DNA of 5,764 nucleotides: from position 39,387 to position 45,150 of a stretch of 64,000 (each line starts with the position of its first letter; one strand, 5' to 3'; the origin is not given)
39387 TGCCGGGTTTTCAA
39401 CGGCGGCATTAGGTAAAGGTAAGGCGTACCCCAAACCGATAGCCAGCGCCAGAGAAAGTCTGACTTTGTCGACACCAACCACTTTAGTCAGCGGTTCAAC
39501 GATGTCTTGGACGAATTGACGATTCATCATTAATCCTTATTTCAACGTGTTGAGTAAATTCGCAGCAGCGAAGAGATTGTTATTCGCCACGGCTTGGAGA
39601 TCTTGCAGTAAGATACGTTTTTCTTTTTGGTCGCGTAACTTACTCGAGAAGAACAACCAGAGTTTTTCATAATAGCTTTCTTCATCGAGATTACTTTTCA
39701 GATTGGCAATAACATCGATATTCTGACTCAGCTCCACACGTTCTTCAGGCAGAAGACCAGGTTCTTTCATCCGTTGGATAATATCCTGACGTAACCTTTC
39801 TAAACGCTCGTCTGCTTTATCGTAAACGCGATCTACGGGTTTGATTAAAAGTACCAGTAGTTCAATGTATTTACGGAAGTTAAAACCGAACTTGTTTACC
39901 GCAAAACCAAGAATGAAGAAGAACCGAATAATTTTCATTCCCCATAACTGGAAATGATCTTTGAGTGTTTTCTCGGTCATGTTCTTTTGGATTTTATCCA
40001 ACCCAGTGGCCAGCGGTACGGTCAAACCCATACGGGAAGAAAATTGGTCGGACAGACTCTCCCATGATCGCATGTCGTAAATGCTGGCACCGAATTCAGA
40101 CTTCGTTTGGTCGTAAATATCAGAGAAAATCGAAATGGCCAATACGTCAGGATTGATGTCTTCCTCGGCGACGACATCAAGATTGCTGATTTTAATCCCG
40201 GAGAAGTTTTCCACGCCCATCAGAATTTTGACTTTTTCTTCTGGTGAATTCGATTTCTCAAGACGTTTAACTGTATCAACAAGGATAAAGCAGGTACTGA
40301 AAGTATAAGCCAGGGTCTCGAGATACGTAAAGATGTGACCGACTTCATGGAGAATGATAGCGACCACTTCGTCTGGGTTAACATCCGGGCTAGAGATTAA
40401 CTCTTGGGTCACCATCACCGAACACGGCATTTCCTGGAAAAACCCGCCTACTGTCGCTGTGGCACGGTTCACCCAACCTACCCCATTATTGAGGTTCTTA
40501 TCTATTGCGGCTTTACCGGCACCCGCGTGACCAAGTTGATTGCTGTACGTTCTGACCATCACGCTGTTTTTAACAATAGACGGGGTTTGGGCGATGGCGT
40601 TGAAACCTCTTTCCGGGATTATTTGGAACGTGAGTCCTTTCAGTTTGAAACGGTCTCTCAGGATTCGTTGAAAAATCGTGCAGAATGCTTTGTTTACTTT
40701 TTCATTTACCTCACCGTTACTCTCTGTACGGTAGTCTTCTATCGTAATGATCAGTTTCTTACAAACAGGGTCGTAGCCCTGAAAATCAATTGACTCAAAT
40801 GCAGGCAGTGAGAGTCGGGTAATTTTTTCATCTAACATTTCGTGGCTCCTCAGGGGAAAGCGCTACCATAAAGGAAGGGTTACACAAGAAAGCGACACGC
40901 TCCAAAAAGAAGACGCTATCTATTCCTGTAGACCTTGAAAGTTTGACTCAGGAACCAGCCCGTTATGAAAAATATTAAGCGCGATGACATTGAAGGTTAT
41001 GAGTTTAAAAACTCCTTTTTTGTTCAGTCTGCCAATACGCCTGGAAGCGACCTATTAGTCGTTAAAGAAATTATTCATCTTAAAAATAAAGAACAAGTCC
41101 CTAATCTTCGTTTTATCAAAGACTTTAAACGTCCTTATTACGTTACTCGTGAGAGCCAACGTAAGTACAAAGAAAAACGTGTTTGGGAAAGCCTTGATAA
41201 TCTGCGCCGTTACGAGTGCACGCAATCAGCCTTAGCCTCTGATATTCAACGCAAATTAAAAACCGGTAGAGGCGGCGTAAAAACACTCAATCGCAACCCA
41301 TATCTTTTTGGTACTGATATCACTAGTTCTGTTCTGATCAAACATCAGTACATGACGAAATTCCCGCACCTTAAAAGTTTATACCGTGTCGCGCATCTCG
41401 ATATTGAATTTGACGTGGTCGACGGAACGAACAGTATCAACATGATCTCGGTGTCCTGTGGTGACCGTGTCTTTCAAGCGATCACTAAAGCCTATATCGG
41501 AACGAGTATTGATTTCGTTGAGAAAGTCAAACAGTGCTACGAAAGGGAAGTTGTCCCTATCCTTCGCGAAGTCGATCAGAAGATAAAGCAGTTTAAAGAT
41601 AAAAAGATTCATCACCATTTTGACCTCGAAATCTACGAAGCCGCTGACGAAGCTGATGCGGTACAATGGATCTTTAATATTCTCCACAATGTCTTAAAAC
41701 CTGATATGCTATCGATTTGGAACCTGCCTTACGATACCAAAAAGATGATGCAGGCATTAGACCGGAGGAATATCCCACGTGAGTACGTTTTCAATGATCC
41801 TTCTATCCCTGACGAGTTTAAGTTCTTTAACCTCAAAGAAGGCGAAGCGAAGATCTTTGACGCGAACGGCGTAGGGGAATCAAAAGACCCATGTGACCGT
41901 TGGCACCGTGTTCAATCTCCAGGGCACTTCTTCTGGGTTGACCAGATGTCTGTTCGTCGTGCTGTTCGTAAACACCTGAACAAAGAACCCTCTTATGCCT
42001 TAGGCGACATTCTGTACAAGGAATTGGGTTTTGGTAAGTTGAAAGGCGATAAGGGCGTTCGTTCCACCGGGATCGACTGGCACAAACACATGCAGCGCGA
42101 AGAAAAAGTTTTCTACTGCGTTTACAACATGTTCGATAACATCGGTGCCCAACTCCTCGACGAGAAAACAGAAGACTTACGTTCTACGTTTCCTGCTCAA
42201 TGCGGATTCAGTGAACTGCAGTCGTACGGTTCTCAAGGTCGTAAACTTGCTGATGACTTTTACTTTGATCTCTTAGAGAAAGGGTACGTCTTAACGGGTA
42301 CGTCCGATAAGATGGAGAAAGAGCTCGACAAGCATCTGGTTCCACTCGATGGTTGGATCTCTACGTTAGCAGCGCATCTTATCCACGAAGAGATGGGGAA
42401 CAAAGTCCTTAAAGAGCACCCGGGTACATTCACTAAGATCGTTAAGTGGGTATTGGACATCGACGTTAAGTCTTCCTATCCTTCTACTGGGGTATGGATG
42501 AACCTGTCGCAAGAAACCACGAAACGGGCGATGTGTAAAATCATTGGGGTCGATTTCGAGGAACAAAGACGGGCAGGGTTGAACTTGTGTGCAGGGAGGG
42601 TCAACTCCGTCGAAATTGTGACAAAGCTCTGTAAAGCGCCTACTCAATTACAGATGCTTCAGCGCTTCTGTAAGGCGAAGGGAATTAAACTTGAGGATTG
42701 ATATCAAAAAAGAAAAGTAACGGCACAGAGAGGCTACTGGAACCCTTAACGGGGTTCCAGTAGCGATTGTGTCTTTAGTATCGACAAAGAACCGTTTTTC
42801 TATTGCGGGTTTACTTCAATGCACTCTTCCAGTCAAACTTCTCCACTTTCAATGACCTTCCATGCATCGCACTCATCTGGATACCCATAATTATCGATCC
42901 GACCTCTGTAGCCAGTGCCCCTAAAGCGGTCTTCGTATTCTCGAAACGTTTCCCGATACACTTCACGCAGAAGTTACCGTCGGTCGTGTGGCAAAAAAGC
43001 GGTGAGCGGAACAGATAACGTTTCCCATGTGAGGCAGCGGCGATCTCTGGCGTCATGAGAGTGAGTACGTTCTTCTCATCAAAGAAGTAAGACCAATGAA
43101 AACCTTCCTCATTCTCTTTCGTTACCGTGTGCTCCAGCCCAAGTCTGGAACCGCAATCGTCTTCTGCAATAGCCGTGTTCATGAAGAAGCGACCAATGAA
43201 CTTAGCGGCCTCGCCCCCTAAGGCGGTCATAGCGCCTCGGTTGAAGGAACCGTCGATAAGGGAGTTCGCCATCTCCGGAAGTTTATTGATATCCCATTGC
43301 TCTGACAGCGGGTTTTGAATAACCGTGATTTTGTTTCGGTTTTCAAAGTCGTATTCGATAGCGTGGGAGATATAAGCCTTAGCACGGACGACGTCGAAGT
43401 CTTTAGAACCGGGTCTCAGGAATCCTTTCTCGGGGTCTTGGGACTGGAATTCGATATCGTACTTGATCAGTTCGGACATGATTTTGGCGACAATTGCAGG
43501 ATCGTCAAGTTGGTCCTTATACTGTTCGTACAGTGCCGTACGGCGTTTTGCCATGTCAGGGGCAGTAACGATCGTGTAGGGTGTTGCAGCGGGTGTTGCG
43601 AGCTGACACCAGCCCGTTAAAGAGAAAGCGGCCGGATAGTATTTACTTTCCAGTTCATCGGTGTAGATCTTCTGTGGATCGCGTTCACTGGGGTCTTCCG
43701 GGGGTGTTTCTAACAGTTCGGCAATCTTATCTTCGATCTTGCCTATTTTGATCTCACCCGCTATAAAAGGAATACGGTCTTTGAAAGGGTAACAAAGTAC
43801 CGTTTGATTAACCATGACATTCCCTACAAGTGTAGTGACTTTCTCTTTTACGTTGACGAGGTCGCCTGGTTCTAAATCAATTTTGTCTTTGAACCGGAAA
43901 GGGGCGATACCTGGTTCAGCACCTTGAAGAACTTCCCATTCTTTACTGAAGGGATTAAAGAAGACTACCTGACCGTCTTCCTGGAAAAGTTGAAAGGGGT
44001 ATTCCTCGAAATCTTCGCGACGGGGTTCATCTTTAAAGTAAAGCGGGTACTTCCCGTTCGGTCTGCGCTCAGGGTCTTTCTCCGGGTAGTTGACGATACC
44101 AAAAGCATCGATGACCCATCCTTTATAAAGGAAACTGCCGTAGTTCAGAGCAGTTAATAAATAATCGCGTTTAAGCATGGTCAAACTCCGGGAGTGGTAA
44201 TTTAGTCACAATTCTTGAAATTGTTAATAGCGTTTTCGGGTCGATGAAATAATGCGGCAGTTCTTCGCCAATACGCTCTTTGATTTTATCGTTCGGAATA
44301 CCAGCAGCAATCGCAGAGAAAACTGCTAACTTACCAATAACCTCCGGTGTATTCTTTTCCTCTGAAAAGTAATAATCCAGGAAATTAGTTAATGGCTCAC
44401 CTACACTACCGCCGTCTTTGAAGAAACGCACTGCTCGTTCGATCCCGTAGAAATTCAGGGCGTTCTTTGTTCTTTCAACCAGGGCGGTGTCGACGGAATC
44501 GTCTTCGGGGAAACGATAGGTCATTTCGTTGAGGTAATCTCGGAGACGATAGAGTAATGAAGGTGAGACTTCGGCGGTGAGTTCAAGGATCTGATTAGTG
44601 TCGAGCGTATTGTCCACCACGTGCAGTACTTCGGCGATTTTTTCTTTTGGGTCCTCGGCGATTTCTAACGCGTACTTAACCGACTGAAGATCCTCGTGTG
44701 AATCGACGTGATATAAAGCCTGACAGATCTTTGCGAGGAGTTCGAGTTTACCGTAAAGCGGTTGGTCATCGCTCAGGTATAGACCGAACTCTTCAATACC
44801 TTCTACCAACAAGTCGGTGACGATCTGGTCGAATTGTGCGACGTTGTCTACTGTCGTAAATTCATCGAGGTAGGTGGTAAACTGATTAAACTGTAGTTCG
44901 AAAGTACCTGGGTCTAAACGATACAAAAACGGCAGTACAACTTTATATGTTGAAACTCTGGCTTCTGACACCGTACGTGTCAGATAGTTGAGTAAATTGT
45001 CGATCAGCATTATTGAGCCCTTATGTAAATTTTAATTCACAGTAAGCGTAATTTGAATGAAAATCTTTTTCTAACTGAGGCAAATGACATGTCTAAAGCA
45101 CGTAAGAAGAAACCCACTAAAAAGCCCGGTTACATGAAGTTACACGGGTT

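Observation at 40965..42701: Family B DNA polymerase encoded as a split gene: exonuclease domain plus motif A only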

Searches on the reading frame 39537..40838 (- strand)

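Call 3: search_protein_families(library=pfam, proteins=[window:39537-40838:-], max_evalue=1)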
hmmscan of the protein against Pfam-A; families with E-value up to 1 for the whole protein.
window:39537-40838:- (433 aa): 2 families
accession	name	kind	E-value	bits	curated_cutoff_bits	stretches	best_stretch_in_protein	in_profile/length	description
PF01435.24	Peptidase_M48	-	0.039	14.2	20.3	1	140-169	48-76/186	Peptidase family M48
PF09388.15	SpoOE-like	-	0.11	13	23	1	345-375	4-34/42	Spo0E like sporulation regulatory protein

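Call 4: search_protein_families(library=phrogs, proteins=[window:39537-40838:-], max_evalue=0.01)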
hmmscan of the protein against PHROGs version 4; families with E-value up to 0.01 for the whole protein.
window:39537-40838:- (433 aa): 1 family
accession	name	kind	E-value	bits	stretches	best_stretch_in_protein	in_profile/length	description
phrog_2767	-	unknown function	8.4e-85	286.2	1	12-432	12-441/442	-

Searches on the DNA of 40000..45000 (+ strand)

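Call 5: search_dna_similar(query=window:40000-45000:+, collection=phages, mode=near)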
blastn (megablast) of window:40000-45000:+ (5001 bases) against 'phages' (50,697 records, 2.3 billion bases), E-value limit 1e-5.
Records with a match: 11; places in all: 11; records where one place covers at least 80% of the query: 8.
Best place of each record, by identity: 95-99% 8; 60-80% 3.
By first word of the organism name: Serratia 6; Klebsiella 5.
By host as written in the record: Klebsiella pneumoniae 7; Klebsiella pneumoniae K6592 2; Klebsiella pneumoniae LKP303 1; - 1.
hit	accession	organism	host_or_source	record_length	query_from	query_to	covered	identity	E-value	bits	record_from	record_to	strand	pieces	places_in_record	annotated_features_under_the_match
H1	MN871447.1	Serratia phage KpLz_1_41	Klebsiella pneumoniae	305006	1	5001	100%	98.5%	0e+0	8831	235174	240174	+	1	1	record has no annotation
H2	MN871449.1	Serratia phage KpXa_1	Klebsiella pneumoniae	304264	1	5001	100%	98.5%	0e+0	8831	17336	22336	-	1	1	record has no annotation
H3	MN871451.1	Serratia phage KpYy_2_45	Klebsiella pneumoniae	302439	1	5001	100%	98.5%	0e+0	8826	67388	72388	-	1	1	record has no annotation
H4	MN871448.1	Serratia phage KpSz_1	Klebsiella pneumoniae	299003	1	5001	100%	98.1%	0e+0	8715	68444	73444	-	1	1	record has no annotation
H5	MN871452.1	Serratia phage KpZh_1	Klebsiella pneumoniae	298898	1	5001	100%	98.1%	0e+0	8715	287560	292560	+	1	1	record has no annotation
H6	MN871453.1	Serratia phage KpZh_LPS_45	Klebsiella pneumoniae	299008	1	5001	100%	98.1%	0e+0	8715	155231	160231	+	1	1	record has no annotation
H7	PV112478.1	Klebsiella phage LPKP23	Klebsiella pneumoniae LKP303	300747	753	5001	85%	98.2%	0e+0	7432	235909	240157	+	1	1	hypothetical protein (x4)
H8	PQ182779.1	Klebsiella phage vB_kp_MJ359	Klebsiella pneumoniae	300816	756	5001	85%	98.1%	0e+0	7404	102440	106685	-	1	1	DNA polymerase | RNA polymerase beta subunit | hypothetical protein (x2)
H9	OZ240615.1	Klebsiella phage vB_KpM_Centimanus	-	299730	747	2688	39%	79.0%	0e+0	1308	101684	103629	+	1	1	DNA polymerase | hypothetical protein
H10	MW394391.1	Klebsiella phage vB_KpM_FBKp24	Klebsiella pneumoniae K6592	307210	747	2688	39%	78.8%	0e+0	1291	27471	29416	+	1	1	putative DNA polymerase | putative virion structural protein | terminator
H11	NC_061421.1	Klebsiella phage vB_KpM_FBKp24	Klebsiella pneumoniae K6592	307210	747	2688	39%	78.8%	0e+0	1291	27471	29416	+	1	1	DNA polymerase | putative virion structural protein | terminator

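Call 7: get_annotated_region(hit=H11, flank=20000)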
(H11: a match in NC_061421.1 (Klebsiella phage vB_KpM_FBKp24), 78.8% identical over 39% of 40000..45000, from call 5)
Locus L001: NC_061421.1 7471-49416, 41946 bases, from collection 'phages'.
description: Klebsiella phage vB_KpM_FBKp24, complete genome.
organism: Klebsiella phage vB_KpM_FBKp24 (NCBI taxid 2801834)
taxonomy: Viruses; Duplodnaviria; Heunggongvirae; Uroviricota; Caudoviricetes; Maaswegvirus; Maaswegvirus Kp24
host: Klebsiella pneumoniae K6592; source: -; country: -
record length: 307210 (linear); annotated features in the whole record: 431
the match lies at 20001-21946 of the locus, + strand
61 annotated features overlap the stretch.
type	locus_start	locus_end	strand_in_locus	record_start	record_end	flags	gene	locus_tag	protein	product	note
CDS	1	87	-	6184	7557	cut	-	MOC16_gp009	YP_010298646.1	virion structural protein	-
CDS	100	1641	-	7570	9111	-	-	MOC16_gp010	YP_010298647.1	hypothetical protein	-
CDS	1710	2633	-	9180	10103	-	-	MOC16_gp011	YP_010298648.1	hypothetical protein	-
CDS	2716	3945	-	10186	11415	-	-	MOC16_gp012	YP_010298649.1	hypothetical protein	-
CDS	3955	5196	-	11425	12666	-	-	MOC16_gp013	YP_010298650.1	hypothetical protein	-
CDS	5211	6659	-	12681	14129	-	-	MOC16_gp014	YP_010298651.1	hypothetical protein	-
regulatory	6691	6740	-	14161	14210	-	-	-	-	terminator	-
CDS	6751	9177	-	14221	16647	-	-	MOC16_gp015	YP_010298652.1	hypothetical protein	-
CDS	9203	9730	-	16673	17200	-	-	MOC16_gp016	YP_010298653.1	virion structural protein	-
CDS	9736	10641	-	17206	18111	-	-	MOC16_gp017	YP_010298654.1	putative virion structural protein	-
CDS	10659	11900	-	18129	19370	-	-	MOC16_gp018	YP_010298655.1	virion structural protein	-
CDS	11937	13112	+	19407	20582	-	-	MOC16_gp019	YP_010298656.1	virion structural protein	-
CDS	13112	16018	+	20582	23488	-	-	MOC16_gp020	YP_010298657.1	virion structural protein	-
CDS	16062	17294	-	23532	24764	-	-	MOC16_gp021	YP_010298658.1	hypothetical protein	-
CDS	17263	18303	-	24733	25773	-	-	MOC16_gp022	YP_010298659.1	hypothetical protein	-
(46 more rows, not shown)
